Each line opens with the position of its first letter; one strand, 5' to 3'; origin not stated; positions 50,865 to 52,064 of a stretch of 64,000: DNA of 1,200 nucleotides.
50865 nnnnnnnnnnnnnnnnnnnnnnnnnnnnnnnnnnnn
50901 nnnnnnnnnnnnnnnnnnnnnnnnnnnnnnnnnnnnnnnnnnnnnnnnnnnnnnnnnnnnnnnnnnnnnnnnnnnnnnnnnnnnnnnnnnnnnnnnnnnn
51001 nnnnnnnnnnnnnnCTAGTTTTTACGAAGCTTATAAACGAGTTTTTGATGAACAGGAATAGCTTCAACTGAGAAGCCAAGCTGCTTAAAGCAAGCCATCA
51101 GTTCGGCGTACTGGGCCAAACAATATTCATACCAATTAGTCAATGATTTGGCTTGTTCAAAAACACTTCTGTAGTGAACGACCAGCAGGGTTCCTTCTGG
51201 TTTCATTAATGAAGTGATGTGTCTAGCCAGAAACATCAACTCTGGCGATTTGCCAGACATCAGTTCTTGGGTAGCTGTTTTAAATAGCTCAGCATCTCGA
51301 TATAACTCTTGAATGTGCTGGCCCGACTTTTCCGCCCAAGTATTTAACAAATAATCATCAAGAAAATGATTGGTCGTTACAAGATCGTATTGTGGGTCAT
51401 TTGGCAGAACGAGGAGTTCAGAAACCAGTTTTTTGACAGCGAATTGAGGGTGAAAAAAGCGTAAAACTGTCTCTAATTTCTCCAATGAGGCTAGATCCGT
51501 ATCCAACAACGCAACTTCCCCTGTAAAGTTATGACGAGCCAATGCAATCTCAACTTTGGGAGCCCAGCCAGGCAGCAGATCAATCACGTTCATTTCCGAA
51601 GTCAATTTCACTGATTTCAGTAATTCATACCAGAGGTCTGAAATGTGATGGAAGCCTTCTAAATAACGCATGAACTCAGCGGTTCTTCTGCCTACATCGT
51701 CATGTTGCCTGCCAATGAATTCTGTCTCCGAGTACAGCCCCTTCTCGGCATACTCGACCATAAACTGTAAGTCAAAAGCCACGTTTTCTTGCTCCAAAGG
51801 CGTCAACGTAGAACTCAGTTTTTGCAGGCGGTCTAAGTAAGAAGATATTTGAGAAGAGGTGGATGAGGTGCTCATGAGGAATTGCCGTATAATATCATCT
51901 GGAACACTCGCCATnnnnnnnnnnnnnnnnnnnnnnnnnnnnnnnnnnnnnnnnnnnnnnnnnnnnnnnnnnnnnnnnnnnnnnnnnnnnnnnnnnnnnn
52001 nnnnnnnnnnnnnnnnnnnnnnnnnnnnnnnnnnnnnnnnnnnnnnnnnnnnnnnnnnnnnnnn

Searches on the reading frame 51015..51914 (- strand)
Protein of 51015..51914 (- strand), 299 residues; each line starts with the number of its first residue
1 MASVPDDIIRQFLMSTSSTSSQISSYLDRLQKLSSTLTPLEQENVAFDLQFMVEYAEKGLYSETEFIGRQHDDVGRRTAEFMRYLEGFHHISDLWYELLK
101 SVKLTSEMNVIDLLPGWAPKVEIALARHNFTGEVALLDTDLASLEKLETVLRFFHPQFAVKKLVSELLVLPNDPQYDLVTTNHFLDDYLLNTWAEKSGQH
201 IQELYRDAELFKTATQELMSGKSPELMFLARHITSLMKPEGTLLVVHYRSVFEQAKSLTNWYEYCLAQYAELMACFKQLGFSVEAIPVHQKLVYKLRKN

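Call 4: search_protein_families(library=pfam, proteins=[window:51015-51914:-], max_evalue=0.01)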
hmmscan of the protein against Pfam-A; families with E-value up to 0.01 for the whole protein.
window:51015-51914:- (299 aa): 1 family
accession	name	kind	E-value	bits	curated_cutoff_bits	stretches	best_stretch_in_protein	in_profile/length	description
PF13489.12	Methyltransf_23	-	0.0015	18.7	27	0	106-266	22-136/164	Methyltransferase domain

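Call 8: search_protein_families(library=phrogs, proteins=[window:51015-51914:-], max_evalue=0.001)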
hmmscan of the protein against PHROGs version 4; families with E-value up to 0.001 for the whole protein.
window:51015-51914:- (299 aa): 0 families

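Call 33: search_protein_families(library=ncbifam, proteins=[window:51015-51914:-], max_evalue=0.01)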
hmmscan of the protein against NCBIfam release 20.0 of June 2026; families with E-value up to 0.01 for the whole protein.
window:51015-51914:- (299 aa): 0 families

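Call 54: search_protein_families(library=pfam, proteins=[window:51015-51914:-], max_evalue=1)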
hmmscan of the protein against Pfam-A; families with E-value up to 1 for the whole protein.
window:51015-51914:- (299 aa): 6 families
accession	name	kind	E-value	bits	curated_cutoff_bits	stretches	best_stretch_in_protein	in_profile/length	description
PF13489.12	Methyltransf_23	-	0.0015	18.7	27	1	106-266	22-136/164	Methyltransferase domain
PF24611.2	Spectrin_Anc-1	-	0.051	14.3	33.2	1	13-44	55-86/115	Nuclear anchorage protein 1, spectrin-like repeat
PF11157.13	DUF2937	-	0.055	13.7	25.3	1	17-64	73-120/162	Protein of unknown function (DUF2937)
PF21219.3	USH1C_N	-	0.066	13.7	27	1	130-175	7-52/74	Harmonin, N-terminal domain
PF13847.12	Methyltransf_31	-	0.11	12.6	27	1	106-265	3-129/145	Methyltransferase domain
PF12940.12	RAG1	-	0.15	10.6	25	1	82-124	128-168/653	Recombination-activation protein 1 (RAG1), recombinase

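Call 70: search_solved_structures(query=A8, max_evalue=1)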
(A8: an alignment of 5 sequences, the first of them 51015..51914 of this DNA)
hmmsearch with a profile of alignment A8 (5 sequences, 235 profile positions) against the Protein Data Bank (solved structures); distinct sequences matched with E-value up to 1: 7.
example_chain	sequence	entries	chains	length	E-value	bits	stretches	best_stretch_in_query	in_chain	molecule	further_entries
3n4x_A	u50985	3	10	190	0.032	17.1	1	93-168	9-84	Monopolin complex subunit CSM1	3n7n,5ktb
4ine_A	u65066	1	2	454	0.096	15.5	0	159-206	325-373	Protein PMT-2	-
7qca_SL0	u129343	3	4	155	0.42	13.4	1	123-194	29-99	40S ribosomal protein S11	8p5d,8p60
6w2s_3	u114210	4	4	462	0.43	13.4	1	92-186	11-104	Eukaryotic translation initiation factor 3 subunit E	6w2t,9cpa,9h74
2j67_A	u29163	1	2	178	0.54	13.1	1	127-204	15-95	TOLL LIKE RECEPTOR 10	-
3hm6_X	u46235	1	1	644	0.57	13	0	157-196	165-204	Plexin-B1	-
3sua_D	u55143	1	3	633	0.67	12.8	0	157-196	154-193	Plexin-B1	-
